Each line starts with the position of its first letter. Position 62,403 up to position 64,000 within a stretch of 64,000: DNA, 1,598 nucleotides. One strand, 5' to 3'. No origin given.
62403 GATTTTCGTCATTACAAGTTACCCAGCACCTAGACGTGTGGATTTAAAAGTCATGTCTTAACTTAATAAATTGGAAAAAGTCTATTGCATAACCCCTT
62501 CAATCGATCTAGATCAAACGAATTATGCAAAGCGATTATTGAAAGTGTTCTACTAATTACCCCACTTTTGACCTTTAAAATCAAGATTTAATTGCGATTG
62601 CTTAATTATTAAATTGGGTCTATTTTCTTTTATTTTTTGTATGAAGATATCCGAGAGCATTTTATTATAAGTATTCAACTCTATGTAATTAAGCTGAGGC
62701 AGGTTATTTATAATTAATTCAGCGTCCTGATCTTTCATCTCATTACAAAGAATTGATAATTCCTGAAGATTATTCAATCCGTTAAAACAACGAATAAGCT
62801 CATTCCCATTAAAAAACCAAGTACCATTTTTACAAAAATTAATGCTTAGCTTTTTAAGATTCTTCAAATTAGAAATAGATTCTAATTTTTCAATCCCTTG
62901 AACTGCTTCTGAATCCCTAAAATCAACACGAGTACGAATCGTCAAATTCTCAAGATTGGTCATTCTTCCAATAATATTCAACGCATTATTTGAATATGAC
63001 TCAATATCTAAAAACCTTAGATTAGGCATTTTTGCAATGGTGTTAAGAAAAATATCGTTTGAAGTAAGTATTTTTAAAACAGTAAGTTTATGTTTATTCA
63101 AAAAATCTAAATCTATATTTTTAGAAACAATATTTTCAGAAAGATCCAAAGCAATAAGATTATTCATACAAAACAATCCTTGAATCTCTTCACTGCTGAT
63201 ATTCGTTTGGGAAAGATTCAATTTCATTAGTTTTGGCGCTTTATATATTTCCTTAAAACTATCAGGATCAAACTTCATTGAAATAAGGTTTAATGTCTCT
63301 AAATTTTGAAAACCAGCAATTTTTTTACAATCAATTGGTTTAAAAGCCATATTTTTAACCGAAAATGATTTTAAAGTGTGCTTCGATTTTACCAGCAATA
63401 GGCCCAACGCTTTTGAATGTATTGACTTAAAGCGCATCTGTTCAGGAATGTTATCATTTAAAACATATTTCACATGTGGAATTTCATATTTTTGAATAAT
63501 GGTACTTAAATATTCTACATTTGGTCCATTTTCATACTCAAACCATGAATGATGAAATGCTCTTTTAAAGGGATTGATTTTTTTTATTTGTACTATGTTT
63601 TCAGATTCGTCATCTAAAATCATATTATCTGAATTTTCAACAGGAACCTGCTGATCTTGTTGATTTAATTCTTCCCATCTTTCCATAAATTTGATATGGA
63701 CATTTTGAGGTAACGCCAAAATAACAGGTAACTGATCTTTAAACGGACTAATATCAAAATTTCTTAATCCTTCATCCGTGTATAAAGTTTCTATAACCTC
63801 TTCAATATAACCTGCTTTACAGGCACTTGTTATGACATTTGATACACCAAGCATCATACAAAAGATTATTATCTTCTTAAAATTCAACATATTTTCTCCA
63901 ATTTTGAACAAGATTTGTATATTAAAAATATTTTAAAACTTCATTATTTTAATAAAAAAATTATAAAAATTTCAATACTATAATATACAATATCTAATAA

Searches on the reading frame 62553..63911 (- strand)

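Call 18: search_protein_families(library=pfam, proteins=[window:62553-63911:-])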
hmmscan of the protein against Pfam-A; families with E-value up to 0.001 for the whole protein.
window:62553-63911:- (452 aa): 4 families
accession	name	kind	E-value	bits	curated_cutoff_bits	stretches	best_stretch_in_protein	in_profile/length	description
PF23598.1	LRR_14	-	5.4e-13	48.9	40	2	288-414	85-198/353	Leucine-rich repeat region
PF24758.1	LRR_At5g56370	-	3.1e-07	30.7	27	0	197-246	32-81/227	FBD-associated F-box protein At5g56370, LRR repeats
PF25013.1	LRR_Zer-1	-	8.4e-07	29.7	27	0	249-309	7-67/137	Zer-1-like, Leucine-rich repeats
PF12799.13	LRR_4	-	4e-06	27.3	27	0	381-422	2-39/44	Leucine Rich repeats (2 copies)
